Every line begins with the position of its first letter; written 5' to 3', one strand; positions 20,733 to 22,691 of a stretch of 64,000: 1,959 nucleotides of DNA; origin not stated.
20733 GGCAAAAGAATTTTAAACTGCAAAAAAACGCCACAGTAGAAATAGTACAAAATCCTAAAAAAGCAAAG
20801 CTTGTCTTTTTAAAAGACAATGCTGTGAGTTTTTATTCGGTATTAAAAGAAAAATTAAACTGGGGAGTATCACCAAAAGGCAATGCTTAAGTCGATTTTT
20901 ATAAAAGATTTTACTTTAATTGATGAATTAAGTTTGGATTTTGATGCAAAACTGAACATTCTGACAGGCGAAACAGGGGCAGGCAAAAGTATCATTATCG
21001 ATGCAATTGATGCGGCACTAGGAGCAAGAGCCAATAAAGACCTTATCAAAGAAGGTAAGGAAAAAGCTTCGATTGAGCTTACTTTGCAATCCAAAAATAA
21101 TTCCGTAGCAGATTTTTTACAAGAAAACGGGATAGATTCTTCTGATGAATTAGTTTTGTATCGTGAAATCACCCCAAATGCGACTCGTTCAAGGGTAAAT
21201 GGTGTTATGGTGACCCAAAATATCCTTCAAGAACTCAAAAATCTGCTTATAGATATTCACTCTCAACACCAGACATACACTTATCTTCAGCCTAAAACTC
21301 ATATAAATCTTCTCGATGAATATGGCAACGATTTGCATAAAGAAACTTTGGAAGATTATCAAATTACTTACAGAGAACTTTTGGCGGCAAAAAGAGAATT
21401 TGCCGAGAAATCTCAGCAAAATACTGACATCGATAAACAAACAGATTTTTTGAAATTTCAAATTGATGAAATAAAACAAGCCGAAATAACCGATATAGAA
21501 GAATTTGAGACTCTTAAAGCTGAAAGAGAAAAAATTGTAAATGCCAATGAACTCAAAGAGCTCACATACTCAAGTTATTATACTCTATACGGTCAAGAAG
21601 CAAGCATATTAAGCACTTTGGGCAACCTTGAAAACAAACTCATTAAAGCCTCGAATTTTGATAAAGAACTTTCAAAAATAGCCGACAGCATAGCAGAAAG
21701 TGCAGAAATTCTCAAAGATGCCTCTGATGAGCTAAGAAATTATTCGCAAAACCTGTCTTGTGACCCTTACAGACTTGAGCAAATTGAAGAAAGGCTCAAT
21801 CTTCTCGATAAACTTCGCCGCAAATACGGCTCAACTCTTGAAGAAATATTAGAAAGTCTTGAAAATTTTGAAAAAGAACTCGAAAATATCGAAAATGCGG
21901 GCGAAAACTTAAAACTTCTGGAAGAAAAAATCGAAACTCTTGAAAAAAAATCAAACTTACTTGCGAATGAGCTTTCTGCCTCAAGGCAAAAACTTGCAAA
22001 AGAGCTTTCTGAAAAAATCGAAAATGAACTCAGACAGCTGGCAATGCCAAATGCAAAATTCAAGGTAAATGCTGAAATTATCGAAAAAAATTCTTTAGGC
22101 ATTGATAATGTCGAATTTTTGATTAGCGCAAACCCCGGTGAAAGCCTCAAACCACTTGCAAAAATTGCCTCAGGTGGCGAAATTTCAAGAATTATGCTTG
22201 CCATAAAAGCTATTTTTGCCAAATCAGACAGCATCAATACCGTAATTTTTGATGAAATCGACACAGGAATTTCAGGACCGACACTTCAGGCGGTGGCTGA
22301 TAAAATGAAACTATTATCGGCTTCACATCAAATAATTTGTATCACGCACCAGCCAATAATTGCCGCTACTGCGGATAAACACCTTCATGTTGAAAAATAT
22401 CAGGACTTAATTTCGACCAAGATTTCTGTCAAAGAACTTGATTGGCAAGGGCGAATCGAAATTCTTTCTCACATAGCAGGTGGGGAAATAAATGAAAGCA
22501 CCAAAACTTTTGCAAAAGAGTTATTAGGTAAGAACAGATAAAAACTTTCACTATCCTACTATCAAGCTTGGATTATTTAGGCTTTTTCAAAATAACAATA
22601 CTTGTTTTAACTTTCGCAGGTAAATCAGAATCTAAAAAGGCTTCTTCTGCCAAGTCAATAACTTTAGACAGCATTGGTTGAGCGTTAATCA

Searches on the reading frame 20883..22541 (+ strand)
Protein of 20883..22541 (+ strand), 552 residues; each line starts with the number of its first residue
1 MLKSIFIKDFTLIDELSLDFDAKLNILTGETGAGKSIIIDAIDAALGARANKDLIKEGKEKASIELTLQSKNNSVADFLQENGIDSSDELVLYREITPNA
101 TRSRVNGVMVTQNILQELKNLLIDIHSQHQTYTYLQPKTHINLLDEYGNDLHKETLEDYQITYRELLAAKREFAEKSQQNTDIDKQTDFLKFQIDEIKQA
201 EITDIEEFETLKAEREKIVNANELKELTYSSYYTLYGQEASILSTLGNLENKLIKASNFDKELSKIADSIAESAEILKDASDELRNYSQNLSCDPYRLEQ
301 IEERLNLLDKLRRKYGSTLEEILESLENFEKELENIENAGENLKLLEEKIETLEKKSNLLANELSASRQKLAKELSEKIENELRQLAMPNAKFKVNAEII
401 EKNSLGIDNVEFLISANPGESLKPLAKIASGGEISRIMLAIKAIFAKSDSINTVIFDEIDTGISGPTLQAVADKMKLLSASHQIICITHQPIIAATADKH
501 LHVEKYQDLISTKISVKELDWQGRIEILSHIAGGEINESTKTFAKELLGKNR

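Call 54: search_protein_families(library=pfam, proteins=[window:20883-22541:+], max_evalue=0.00001)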
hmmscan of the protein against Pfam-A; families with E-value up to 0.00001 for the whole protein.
window:20883-22541:+ (552 aa): 2 families
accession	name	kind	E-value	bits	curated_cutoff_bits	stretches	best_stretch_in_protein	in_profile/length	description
PF02463.25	SMC_N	-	4.5e-15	56.1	40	1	1-510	1-218/220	RecF/RecN/SMC N terminal domain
PF13476.12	AAA_23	-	5.6e-08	34.1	27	0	5-331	2-198/201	AAA domain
